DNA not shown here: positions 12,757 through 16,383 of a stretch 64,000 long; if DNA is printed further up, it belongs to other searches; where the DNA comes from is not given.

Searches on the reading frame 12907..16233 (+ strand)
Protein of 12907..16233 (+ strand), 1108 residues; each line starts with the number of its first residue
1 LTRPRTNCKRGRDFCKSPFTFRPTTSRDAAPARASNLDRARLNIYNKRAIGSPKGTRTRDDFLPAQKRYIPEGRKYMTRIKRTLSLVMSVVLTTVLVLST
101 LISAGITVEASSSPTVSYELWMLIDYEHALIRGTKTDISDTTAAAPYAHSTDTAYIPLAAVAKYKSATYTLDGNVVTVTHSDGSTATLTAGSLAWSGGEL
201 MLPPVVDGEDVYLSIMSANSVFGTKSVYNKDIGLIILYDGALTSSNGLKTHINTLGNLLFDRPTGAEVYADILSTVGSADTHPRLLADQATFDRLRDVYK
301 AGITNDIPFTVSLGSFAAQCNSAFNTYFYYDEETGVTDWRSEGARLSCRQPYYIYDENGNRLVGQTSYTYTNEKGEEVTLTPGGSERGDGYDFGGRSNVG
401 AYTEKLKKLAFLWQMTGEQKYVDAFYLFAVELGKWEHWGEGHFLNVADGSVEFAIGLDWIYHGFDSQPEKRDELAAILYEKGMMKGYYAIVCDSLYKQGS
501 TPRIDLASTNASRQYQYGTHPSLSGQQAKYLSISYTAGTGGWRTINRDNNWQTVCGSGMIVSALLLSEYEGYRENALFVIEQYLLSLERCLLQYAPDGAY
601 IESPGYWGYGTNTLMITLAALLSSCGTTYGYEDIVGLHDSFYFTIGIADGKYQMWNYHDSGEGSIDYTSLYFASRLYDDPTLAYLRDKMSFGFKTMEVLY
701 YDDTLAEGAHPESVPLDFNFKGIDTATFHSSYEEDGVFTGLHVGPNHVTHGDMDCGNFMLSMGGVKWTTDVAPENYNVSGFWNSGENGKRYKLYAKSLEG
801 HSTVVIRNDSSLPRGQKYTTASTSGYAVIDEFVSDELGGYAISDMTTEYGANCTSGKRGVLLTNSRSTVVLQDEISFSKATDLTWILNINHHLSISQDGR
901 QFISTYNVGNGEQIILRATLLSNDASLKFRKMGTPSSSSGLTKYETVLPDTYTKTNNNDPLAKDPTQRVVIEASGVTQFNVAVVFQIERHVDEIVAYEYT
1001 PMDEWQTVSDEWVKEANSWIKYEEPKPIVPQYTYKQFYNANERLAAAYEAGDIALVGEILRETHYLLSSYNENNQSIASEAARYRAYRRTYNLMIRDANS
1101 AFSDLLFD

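Call 29: search_protein_families(library=pfam, proteins=[window:12907-16233:+])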
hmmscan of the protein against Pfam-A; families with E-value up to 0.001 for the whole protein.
window:12907-16233:+ (1108 aa): 1 family
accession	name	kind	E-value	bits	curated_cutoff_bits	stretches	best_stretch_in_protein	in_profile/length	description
PF07940.18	Hepar_II_III_C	-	8.5e-08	32.4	24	1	739-934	28-197/237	Heparinase II/III-like, C-terminal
